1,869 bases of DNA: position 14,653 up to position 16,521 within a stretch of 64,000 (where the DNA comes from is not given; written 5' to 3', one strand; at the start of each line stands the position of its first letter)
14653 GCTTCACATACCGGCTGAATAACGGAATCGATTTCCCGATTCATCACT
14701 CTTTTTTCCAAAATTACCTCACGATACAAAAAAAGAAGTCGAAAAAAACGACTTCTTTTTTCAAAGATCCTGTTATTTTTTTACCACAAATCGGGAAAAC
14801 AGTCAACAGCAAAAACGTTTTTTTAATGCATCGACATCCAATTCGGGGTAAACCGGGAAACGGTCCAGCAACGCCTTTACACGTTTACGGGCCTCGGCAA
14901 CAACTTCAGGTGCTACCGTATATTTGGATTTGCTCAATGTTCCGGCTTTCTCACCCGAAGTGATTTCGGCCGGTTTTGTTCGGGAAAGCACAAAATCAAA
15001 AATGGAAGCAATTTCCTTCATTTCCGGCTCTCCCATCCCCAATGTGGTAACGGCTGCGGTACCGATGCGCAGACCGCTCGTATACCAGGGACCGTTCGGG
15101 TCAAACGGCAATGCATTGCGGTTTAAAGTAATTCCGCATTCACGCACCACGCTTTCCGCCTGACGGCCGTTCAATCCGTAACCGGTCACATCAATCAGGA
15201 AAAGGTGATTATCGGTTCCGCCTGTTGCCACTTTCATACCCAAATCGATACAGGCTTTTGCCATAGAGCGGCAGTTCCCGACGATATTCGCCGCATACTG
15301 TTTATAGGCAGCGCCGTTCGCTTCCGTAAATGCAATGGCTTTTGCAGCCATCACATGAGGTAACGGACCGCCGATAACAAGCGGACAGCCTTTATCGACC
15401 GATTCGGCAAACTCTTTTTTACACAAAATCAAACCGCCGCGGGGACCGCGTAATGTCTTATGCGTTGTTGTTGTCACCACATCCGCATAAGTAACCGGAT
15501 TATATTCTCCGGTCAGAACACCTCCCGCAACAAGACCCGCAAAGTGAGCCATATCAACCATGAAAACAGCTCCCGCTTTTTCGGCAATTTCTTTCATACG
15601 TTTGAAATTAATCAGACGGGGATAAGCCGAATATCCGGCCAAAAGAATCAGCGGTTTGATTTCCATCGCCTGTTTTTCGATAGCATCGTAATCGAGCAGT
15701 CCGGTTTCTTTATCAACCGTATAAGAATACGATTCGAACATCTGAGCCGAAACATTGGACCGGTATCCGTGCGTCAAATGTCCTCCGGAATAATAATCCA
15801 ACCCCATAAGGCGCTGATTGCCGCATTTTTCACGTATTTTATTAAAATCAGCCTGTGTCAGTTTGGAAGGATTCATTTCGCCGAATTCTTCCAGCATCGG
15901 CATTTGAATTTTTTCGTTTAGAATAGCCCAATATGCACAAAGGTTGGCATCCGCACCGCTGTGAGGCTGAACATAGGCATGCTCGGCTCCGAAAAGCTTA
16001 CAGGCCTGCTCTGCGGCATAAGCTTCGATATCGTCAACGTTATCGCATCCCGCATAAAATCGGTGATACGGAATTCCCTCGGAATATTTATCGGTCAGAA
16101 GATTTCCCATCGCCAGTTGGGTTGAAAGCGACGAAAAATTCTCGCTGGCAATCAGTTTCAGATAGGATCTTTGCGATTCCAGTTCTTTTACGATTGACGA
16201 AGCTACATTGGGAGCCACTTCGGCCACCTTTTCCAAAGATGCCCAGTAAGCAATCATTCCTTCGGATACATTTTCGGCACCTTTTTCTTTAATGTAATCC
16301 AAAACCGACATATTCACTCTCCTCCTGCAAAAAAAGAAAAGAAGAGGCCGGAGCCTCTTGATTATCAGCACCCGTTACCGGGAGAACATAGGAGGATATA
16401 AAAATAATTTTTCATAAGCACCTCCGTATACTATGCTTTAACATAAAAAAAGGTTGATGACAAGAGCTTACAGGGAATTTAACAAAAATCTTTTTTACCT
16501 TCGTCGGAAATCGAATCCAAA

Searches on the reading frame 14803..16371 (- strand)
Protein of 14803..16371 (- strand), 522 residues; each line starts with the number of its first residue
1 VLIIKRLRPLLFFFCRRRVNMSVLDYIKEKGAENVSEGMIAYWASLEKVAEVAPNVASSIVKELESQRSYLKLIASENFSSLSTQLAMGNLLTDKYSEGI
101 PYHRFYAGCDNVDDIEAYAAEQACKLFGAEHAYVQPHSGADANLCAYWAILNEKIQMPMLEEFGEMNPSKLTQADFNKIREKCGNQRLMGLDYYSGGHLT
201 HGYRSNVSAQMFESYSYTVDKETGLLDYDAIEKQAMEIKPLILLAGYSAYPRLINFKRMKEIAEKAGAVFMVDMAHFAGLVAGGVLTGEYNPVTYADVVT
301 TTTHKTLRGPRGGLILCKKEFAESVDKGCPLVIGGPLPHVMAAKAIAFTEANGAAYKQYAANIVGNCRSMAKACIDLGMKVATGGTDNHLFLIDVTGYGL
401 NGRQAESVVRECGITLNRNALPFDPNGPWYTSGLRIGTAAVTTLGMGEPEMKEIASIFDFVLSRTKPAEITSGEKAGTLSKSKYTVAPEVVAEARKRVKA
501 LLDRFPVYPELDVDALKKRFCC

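Call 84: search_protein_families(library=pfam, proteins=[window:14803-16371:-], max_evalue=0.000001)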
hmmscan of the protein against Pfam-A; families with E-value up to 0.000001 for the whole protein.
window:14803-16371:- (522 aa): 1 family
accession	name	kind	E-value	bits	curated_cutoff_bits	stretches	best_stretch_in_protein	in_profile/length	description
PF00464.25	SHMT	-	1.5e-119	399.7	27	2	185-457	110-398/399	Serine hydroxymethyltransferase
